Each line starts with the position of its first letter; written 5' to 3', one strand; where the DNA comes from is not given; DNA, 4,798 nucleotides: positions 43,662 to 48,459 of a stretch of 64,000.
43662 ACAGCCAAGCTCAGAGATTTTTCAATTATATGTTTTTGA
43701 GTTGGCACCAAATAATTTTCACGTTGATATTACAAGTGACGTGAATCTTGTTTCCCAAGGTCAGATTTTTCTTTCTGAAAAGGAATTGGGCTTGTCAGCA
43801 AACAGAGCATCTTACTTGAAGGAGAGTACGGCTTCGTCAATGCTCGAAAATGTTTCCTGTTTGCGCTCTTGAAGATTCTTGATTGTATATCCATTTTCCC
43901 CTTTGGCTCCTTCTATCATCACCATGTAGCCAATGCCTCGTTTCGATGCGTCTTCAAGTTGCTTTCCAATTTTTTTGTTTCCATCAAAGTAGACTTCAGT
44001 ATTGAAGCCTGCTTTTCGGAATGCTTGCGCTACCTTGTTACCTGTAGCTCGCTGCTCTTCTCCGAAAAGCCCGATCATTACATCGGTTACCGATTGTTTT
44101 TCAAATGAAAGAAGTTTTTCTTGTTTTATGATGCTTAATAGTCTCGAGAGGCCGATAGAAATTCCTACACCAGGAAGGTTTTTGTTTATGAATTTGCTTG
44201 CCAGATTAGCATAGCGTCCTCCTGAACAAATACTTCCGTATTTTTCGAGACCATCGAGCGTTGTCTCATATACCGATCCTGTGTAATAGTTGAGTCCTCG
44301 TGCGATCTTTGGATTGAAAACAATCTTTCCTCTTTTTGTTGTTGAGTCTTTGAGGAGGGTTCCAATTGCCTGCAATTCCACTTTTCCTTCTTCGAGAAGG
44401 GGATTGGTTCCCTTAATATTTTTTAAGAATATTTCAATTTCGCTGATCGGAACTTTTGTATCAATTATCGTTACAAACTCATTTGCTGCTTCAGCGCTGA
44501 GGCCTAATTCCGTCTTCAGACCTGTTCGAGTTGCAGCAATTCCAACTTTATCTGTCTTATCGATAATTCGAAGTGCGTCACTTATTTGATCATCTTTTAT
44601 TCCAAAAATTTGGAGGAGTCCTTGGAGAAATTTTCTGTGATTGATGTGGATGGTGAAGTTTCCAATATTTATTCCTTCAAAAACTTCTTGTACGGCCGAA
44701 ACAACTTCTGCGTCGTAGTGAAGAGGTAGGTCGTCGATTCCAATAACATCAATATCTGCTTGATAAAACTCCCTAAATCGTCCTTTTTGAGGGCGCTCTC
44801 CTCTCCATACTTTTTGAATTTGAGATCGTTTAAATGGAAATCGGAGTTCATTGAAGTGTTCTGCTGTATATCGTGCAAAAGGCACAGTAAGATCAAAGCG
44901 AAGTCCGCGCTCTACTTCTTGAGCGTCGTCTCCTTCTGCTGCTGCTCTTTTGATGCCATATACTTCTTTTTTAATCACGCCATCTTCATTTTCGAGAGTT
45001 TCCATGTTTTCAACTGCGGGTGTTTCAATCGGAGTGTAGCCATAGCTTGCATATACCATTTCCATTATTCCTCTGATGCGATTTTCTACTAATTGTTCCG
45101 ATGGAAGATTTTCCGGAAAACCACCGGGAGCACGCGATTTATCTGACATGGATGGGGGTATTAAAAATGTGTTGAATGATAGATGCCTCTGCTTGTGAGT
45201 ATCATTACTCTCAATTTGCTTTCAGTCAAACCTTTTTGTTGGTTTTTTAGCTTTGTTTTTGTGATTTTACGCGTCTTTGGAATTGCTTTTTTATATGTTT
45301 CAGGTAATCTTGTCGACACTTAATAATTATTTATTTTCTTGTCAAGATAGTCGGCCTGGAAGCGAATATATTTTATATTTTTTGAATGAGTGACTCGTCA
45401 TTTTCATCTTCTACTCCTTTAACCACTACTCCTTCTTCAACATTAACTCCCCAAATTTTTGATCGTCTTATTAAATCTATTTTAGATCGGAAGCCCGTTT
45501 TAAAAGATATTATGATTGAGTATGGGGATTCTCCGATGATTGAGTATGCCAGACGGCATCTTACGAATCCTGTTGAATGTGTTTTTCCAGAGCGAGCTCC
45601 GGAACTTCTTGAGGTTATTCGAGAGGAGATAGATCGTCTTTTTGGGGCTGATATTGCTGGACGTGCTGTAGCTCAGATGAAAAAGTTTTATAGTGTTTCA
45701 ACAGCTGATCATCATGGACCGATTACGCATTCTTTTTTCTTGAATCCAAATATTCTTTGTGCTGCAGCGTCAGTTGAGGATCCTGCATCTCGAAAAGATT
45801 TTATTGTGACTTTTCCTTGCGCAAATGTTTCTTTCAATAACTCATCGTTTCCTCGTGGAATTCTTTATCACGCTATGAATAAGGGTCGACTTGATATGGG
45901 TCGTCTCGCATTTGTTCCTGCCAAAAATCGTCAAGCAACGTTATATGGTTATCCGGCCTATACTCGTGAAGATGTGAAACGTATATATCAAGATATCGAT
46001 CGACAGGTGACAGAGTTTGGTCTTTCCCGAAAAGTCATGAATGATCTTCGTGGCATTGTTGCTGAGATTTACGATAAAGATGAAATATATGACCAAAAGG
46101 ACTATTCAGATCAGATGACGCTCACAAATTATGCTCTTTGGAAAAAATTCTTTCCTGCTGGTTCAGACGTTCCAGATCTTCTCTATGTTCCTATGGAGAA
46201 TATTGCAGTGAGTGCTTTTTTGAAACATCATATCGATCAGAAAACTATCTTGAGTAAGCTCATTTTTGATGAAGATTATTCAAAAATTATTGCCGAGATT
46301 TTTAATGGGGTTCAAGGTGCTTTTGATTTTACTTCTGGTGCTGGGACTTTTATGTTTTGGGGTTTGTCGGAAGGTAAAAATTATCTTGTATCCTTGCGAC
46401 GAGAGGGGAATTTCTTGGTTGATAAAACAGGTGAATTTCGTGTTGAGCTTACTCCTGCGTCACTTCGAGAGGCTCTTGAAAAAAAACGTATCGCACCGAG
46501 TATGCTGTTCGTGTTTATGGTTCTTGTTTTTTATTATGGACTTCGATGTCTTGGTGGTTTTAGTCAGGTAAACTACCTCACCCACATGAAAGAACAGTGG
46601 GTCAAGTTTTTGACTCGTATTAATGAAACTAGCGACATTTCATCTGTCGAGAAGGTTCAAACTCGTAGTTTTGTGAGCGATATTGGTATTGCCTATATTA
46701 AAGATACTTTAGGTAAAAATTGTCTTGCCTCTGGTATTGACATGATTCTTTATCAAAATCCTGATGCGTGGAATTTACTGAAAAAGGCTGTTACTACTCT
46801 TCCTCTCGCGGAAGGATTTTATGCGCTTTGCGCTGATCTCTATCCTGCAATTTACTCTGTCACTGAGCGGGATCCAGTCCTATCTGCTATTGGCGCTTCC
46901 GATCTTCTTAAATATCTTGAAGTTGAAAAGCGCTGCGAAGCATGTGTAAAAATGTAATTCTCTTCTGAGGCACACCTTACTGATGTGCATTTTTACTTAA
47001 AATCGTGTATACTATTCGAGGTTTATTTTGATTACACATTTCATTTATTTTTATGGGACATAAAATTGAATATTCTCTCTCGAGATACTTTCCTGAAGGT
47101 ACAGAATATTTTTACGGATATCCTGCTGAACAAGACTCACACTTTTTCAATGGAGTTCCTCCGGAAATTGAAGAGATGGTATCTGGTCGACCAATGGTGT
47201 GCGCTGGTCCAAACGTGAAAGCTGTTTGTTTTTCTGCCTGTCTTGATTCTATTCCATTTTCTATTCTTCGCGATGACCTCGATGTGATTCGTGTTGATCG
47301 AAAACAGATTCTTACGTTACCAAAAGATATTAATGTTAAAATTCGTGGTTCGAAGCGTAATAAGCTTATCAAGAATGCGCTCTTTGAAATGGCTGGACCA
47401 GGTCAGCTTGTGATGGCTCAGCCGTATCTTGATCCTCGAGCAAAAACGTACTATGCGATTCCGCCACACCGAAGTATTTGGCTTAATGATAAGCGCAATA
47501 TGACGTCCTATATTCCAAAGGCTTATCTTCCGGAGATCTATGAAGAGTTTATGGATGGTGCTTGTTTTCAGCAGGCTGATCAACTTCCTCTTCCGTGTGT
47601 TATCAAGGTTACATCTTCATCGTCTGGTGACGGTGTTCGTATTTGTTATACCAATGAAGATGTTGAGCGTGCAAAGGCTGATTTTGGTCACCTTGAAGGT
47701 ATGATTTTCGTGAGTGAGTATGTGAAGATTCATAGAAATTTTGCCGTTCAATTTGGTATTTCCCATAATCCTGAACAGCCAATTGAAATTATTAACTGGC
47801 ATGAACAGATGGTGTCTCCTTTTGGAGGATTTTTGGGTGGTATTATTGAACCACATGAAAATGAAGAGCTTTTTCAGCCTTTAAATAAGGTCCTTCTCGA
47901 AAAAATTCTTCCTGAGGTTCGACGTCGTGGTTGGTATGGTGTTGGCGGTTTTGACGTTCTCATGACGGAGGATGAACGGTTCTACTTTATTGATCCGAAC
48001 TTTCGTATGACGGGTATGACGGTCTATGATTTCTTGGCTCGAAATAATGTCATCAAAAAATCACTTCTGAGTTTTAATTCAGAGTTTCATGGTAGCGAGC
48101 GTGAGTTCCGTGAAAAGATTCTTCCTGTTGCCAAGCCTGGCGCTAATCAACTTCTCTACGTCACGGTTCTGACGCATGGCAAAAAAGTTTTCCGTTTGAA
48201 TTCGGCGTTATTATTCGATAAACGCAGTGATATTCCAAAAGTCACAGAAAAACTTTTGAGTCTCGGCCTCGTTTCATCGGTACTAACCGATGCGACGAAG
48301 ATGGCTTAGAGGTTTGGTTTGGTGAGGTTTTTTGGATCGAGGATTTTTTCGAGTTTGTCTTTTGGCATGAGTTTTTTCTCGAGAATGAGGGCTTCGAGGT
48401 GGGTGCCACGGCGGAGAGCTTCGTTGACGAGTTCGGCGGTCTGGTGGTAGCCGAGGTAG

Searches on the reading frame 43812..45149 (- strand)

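Call 5: search_protein_families(library=pfam, proteins=[window:43812-45149:-], max_evalue=0.001)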
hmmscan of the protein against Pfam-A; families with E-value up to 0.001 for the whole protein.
window:43812-45149:- (445 aa): 3 families
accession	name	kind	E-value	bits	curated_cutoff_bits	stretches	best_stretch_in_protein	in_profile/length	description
PF13393.11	tRNA-synt_His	-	1.6e-33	116.8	25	1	10-337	1-308/308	Histidyl-tRNA synthetase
PF03129.25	HGTP_anticodon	-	2.1e-08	34.6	21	1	357-435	2-83/94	Anticodon binding domain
PF00587.30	tRNA-synt_2b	-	8.1e-07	29.7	29.3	1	88-219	18-149/179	tRNA synthetase class II core domain (G, H, P, S and T)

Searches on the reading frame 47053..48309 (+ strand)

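Call 5: search_protein_families(library=pfam, proteins=[window:47053-48309:+], max_evalue=0.001)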
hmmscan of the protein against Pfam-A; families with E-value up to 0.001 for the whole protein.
window:47053-48309:+ (418 aa): 0 families

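Call 25: search_protein_families(library=ncbifam, proteins=[window:47053-48309:+], max_evalue=0.01)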
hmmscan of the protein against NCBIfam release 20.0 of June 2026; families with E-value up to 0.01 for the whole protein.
window:47053-48309:+ (418 aa): 5 families
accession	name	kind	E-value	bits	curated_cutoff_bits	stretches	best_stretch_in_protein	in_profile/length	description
NF047900.1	AspMetLigLdmS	equivalog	2.4e-22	79.2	475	1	131-357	112-335/383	L-aspartate--L-methionine ligase LdmS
NF006367.0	PRK08591.1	subfamily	0.00043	19.1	597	1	173-319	146-293/451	acetyl-CoA carboxylase biotin carboxylase subunit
TIGR00514.1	accC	equivalog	0.00047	19.1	626.5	1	174-319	147-293/449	acetyl-CoA carboxylase biotin carboxylase subunit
NF011169.0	PRK14571.1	equivalog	0.0012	18.2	404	1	166-226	112-172/300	D-alanyl-alanine synthetase A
NF004085.0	PRK05586.1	equivalog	0.0062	15.5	723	0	171-319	144-293/448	acetyl-CoA carboxylase biotin carboxylase subunit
